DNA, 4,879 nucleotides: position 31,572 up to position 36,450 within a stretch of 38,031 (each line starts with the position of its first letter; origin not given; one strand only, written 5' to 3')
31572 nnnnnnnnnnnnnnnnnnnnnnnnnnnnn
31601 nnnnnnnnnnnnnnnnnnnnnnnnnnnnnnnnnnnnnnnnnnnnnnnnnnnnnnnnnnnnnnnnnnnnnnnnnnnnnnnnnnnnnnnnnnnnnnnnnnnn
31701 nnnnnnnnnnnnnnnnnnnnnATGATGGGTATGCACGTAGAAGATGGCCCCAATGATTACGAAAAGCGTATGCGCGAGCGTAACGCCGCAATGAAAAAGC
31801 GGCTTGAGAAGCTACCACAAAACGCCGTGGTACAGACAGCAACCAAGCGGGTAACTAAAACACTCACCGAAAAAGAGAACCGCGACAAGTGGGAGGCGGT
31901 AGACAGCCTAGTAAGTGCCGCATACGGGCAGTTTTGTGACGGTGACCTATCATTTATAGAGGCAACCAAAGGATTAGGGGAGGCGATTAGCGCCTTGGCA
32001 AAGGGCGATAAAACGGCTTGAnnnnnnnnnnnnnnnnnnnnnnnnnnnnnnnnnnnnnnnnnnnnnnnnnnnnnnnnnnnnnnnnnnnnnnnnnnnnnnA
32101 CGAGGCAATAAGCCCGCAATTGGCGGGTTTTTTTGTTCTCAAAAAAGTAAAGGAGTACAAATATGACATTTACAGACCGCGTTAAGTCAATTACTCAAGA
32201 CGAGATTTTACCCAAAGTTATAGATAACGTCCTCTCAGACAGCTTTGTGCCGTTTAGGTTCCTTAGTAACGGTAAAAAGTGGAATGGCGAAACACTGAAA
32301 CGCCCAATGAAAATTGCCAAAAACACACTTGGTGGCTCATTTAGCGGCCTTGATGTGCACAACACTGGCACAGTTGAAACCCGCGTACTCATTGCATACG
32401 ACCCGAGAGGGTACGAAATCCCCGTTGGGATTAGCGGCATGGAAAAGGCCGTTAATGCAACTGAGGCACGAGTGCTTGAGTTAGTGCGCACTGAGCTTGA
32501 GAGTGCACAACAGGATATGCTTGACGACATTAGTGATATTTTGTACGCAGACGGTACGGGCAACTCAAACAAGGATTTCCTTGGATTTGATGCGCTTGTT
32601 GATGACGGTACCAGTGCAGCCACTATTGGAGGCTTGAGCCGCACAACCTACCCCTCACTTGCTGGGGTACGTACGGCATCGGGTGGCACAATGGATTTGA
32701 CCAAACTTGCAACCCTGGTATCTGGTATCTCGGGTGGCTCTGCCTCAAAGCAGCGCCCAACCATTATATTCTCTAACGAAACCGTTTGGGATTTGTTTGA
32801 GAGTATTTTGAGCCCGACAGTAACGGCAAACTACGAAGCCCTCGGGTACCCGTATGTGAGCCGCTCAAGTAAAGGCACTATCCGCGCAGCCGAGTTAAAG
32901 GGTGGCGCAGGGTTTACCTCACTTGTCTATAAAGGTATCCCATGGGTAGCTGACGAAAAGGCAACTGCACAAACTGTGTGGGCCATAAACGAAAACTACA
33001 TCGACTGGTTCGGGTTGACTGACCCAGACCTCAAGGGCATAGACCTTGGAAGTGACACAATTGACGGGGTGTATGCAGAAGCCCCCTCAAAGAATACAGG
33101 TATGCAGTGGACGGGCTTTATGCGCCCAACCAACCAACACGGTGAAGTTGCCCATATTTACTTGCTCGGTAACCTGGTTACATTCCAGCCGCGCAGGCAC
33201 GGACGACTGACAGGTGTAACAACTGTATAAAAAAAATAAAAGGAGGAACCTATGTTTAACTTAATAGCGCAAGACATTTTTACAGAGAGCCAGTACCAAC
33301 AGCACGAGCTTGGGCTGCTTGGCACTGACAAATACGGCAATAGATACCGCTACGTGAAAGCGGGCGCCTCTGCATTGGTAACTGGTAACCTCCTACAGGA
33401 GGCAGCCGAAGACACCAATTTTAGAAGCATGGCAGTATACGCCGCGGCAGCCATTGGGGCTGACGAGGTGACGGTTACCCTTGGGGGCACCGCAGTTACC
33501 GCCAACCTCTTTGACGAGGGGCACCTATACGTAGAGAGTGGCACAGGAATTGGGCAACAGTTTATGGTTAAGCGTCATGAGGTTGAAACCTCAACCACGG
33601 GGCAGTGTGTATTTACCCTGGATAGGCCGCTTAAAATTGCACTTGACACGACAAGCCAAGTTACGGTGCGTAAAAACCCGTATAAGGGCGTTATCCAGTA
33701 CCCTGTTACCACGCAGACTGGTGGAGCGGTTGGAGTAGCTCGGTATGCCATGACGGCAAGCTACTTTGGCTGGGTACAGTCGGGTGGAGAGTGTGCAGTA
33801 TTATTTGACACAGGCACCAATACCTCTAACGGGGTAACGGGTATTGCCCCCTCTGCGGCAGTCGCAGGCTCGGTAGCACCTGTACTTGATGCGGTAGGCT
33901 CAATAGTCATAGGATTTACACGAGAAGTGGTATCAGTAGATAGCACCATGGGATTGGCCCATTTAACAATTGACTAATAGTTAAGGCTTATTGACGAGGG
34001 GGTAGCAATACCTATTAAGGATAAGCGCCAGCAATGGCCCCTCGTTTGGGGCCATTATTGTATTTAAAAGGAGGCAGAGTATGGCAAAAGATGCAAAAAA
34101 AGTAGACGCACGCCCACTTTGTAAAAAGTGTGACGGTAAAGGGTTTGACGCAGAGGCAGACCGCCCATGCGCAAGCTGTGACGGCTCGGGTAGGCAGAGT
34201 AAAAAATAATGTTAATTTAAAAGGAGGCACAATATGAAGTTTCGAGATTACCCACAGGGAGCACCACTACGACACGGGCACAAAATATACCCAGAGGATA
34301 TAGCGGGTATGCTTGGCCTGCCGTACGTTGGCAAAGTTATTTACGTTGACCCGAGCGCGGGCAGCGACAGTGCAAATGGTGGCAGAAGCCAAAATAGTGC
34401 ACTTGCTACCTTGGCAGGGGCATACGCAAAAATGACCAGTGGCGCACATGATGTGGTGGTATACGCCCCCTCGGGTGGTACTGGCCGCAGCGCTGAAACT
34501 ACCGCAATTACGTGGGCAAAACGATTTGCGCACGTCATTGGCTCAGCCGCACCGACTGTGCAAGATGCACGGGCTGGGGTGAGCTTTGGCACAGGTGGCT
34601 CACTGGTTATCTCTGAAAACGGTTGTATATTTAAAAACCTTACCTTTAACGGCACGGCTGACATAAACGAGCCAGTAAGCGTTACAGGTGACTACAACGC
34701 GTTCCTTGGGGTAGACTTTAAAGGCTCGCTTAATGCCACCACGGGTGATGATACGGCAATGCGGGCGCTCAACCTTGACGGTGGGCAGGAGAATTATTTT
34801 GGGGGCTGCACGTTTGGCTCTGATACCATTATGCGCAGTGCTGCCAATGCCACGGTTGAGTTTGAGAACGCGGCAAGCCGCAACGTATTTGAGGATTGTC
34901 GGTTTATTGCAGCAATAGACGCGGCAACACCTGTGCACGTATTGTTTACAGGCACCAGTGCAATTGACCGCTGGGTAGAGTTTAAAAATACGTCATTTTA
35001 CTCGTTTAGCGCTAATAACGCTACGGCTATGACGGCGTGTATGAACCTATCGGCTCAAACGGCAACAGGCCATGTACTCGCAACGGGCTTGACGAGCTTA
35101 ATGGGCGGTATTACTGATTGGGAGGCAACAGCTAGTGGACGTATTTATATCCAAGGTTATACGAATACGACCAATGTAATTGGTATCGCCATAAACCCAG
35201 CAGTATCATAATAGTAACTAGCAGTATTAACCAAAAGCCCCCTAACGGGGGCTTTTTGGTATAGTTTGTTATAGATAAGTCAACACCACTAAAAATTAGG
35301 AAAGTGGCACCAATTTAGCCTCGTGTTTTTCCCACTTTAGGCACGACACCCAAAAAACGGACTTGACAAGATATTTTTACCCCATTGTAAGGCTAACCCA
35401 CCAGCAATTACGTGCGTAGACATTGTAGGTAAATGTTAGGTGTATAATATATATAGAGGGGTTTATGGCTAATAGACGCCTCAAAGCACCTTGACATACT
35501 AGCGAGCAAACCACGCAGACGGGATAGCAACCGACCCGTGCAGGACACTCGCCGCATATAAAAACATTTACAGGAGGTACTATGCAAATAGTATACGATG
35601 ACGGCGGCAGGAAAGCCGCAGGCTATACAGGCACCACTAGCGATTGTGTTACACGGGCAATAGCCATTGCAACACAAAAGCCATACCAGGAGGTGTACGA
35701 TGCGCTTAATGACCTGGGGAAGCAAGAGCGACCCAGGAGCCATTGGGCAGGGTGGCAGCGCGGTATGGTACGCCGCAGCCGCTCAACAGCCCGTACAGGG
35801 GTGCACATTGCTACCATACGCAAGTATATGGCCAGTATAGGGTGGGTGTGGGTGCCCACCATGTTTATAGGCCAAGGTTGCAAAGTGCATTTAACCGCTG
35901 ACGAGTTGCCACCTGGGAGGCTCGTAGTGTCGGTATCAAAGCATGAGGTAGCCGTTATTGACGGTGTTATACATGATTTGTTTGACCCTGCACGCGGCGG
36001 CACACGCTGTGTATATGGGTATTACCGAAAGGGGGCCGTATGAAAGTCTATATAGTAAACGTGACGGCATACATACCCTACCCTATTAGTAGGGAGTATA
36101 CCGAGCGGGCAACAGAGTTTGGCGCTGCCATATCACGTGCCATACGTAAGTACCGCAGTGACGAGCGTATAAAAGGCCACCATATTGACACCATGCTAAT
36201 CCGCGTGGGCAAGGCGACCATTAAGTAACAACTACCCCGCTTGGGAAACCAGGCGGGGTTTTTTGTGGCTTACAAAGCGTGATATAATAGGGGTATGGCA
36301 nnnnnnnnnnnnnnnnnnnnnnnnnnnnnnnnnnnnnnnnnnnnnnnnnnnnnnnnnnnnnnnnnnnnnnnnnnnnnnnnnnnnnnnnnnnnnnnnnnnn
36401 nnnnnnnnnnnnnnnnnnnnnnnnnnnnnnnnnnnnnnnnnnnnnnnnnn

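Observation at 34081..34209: Unannotated 42-aa DnaJ-type CxxCxGxG zinc-finger microprotein between the head and tail-spike genes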

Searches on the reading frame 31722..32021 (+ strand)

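Call 15: search_protein_families(library=phrogs, proteins=[window:31722-32021:+], max_evalue=0.1)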
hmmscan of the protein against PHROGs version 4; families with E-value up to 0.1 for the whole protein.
window:31722-32021:+ (99 aa): 1 family
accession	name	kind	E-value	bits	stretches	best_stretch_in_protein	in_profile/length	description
phrog_19539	-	unknown function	0.051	14.7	1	39-70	21-52/74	-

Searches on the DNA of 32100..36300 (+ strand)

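Call 7: search_dna_similar(query=window:32100-36300:+, collection=phages, mode=near, max_rows=30)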
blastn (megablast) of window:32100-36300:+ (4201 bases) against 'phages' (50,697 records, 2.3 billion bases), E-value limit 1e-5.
No match.
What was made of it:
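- Tried and rejected: Megablast of 32100-36300 against deposited phages: no match (call 7).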

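Call 68: search_rna_families(source=window, start=33900, end=34300, threshold=evalue, max_evalue=10, show_alignments=3)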
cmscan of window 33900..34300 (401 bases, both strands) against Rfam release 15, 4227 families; matches with E-value up to 10: 2.
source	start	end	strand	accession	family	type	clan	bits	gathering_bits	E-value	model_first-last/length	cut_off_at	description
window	34024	34086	+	RF03069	malK-I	Cis-reg;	-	21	60.3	0.098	1-181/181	no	malK-I RNA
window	34031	34077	+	RF00032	Histone3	Cis-reg;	-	15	34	0.37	1-46/46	no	Histone 3' UTR stem-loop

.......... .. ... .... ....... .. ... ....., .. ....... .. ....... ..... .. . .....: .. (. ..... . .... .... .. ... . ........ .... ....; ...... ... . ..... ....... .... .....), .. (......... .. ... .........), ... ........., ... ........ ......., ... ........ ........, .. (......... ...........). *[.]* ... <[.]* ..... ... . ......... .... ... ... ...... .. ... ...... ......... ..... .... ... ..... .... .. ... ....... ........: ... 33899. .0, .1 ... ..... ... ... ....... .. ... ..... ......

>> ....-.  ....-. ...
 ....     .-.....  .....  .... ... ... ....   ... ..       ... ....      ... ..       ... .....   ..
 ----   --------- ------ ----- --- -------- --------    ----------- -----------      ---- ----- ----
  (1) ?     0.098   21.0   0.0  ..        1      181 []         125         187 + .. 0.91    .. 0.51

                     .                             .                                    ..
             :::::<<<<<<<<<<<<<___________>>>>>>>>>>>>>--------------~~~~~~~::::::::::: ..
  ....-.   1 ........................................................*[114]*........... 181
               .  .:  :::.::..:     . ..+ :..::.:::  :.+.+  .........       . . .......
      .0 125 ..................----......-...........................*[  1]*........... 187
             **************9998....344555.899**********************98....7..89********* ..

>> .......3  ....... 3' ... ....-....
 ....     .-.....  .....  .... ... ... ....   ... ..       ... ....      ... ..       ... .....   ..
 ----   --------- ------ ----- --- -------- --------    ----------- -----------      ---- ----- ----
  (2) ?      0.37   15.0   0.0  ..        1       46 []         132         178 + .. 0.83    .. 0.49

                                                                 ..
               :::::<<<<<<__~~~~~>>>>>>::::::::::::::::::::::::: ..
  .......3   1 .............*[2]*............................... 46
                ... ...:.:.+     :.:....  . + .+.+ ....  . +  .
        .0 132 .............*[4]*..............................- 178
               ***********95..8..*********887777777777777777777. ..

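Call 90: build_rna_model(alignment_id=A5, structure=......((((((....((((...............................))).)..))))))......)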
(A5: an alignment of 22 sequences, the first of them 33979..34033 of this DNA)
Model R1 built from alignment A5 (22 sequences, 70 columns); structure: as given.
model positions 54; base pairs 10; branch points 0; effective number of sequences 22; information 0.843 bits per position. Calibrated on 0.2 Mb of random sequence (short: E-values are rough).
structure used (alignment columns):
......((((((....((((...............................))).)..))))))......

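Call 91: search_with_rna_model(model_id=R1, sources=[window, L001, L002, L003, L004, L005, L006, L008, L010, L011, L013, L014, L015, L020, L021, L022, L023, L024, L025, L026, L027, L028, L029, L031, L032, L035, L036, L038, L043, L044, L045, L046, L048, L049, L052, L053, L054, L055, L056, L057, L058, L059, L060, L062, L063, L068, L070, L072, L074, L075, L077, L078, L081, L082, L084, L085, L090, L092, L094, L096, L102], max_evalue=1)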
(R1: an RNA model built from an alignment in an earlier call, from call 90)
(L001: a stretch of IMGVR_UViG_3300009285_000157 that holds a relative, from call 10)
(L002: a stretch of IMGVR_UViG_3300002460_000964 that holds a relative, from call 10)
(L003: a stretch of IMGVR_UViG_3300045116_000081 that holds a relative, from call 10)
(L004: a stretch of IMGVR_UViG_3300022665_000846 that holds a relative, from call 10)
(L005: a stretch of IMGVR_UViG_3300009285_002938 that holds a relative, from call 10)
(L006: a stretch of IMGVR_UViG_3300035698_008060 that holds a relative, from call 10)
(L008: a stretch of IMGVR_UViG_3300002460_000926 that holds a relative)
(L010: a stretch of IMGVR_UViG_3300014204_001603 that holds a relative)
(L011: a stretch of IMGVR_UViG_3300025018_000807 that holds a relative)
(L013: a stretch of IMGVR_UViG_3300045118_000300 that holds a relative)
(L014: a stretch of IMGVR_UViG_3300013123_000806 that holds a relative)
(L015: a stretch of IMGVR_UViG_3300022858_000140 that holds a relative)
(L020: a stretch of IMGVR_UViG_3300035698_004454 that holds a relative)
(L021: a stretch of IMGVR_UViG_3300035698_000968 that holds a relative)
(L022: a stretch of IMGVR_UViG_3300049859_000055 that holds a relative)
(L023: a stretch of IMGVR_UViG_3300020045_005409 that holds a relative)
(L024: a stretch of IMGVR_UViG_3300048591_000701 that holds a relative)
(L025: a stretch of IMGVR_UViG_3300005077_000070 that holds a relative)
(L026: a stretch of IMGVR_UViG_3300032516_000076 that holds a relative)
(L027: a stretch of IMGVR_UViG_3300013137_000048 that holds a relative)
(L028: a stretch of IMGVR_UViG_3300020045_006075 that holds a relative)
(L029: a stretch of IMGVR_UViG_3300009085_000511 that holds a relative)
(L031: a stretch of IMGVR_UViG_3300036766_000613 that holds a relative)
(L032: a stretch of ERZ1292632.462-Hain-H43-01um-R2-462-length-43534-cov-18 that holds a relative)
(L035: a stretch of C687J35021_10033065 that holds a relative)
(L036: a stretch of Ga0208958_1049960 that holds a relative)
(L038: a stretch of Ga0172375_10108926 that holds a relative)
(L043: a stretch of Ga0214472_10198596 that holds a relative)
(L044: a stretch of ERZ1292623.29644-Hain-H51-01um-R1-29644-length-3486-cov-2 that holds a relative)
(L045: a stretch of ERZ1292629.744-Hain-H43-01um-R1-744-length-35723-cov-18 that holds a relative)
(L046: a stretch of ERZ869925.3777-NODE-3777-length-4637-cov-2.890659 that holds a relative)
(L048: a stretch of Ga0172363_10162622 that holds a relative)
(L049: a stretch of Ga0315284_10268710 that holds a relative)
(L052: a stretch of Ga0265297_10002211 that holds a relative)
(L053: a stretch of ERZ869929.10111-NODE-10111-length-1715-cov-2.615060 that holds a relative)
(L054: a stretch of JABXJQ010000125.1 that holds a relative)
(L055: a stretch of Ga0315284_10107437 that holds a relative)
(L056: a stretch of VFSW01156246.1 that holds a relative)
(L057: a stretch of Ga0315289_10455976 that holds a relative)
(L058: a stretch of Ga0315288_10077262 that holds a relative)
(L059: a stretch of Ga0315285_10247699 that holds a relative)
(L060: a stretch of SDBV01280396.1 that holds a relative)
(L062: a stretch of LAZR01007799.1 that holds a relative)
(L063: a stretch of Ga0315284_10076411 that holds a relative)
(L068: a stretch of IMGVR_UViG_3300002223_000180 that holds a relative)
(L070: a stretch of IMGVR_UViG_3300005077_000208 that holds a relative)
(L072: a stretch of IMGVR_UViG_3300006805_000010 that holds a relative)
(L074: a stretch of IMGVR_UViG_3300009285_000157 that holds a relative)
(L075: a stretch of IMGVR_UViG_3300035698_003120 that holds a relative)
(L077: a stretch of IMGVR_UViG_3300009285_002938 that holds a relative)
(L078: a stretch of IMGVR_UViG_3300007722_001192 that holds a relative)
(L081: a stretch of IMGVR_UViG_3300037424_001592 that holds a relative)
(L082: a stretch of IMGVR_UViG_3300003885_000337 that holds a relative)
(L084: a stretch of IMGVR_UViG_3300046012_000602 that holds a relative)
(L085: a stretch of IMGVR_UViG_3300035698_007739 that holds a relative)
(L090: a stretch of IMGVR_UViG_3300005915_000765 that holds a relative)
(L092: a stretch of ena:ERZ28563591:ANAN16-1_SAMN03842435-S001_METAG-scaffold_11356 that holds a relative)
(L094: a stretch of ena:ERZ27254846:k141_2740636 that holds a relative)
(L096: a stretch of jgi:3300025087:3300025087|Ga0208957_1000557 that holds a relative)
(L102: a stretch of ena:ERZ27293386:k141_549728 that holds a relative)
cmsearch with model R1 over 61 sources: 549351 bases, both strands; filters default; matches with E-value up to 1: 24.
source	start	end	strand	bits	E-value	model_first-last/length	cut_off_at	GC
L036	125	167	+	52.4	1.3e-11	1-54/54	no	0.35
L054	3800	3853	+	52.1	1.5e-11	1-54/54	no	0.37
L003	6876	6918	+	51.6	2.3e-11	1-54/54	no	0.37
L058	670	723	+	49.3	1.1e-10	1-54/54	no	0.41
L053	671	722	+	48.5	1.9e-10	1-54/54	no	0.31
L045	3769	3826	+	48.3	2.1e-10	1-54/54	no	0.48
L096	9913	9968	+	48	2.7e-10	1-54/54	no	0.41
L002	1876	1918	+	47.3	4.2e-10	1-54/54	no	0.35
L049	823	865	+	47.1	4.8e-10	1-54/54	no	0.47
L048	77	119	+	47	5.1e-10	1-54/54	no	0.4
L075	16149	16204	+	46.2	9e-10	1-54/54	no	0.41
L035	92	135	+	45.8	1.2e-09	1-54/54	no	0.41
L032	3786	3838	+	45.1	1.9e-09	1-54/54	no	0.47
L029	3869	3924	+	44.9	2.2e-09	1-54/54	no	0.5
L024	3936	3991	+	43.5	5.8e-09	1-54/54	no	0.41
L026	3877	3918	+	42.9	8.5e-09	1-54/54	no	0.43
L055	2221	2263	+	42.7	9.6e-09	1-54/54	no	0.42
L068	6790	6858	+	42.6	1.1e-08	1-54/54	no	0.39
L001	6722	6764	+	42.3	1.3e-08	1-54/54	no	0.37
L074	15875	15917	+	42.3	1.3e-08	1-54/54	no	0.37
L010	3929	3971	+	39.7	7.9e-08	1-54/54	no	0.35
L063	2208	2262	+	39.4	9.7e-08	1-54/54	no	0.47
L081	7277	7320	+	37.3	4e-07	1-54/54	no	0.43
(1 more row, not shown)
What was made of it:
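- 33979..34033 (+): Conserved structured RNA element in the leader of the micro-ORF/spike unit. The outer stem is ggctta/taagc. It encloses the invariant core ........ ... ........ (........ in relatives) and an inner hairpin. The covariance model scores the window copy 40.5 bits, E=4e-8 (call 91).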

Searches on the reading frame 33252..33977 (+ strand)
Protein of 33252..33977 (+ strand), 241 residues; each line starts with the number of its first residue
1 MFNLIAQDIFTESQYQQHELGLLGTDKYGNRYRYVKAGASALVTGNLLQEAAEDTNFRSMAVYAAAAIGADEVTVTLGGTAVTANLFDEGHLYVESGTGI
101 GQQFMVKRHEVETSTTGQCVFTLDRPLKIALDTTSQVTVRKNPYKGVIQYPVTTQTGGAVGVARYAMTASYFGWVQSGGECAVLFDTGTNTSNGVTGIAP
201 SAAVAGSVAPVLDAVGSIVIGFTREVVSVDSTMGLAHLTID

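Call 5: search_protein_families(library=pfam, proteins=[window:33252-33977:+], max_evalue=1)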
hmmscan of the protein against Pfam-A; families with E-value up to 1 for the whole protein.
window:33252-33977:+ (241 aa): 1 family
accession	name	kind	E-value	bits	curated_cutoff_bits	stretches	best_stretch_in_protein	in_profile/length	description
PF09356.15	Phage_BR0599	-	0.027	15.3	22.9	1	86-140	2-50/80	Phage conserved hypothetical protein BR0599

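Call 10: find_related_loci(query=window:33252-33977:+, collection=viral_contigs, flank=6000)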
Query window:33252-33977:+ (241 aa) in viral_contigs; peptide patterns used: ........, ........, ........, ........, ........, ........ (x = any residue, [..] = any of these).
11 stretches matched a pattern; 6 encode a relative of the query (tblastn E <= 1e-3); 6 distinct loci.
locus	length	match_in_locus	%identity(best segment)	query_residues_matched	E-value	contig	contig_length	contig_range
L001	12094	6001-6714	72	1-241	3e-110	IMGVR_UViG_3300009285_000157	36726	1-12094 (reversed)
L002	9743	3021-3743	62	1-241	2e-95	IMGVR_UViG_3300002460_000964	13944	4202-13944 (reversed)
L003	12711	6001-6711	60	5-241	2e-86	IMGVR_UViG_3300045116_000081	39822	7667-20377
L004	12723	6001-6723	53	1-241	7e-77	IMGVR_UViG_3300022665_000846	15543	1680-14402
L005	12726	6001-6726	74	1-241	6e-112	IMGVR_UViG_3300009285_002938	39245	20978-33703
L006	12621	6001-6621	37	4-218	1e-24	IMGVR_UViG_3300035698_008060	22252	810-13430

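Call 15: search_protein_families(library=phrogs, proteins=[L005:6832-6963:+, window:33252-33977:+], max_evalue=0.1)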
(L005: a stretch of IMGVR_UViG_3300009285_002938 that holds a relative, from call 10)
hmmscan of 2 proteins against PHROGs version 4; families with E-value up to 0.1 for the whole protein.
L005:6832-6963:+ (43 aa): 13 families
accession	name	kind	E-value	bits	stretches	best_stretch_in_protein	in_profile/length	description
phrog_3931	-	unknown function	8.7e-05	23.6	1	15-41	30-56/59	-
phrog_8897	-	unknown function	0.0024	19.3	1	7-42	77-116/119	-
phrog_12902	-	unknown function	0.0033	18.7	1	14-40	23-51/61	-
phrog_8027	-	unknown function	0.0033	18.6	1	13-42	4-40/153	-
phrog_28476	-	unknown function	0.0056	18.2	1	9-41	3-36/92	-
phrog_5574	-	unknown function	0.0088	17.6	1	8-42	53-92/94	-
phrog_4046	-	unknown function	0.0089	16.5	1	3-42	38-81/301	-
phrog_127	-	transcription regulation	0.012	16.3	1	7-41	141-172/253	anti-termination protein Q-like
phrog_6730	-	unknown function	0.016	16.2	0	29-42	78-91/106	-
phrog_14336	-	unknown function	0.017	15.4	1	6-42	134-173/363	-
phrog_10039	-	unknown function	0.027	15.9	0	30-42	35-47/75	-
phrog_37414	-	unknown function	0.058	14.1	1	16-40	117-146/204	-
phrog_6060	-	transcription regulation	0.062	14.2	0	10-39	9-47/61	anti-termination protein Q-like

window:33252-33977:+ (241 aa): 1 family
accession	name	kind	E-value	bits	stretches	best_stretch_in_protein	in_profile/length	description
phrog_33441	-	unknown function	0.044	15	0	162-189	13-40/79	-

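Call 26: search_solved_structures(query=window:33252-33977:+, max_evalue=1)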
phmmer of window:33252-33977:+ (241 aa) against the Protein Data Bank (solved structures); distinct sequences matched with E-value up to 1: 5.
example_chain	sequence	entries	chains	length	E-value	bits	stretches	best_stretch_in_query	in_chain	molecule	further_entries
9d1z_C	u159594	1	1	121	0.011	18.6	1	82-144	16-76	Elongin-C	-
9d1i_C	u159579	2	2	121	0.015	18.2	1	82-144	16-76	Elongin-C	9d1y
8ebn_D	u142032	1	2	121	0.028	17.3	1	82-144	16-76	Elongin-C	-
9pm2_A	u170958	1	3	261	0.54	13.1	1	125-192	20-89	Poly(ethylene terephthalate) hydrolase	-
9pm1_A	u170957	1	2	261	0.59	13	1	126-190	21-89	Poly(ethylene terephthalate) hydrolase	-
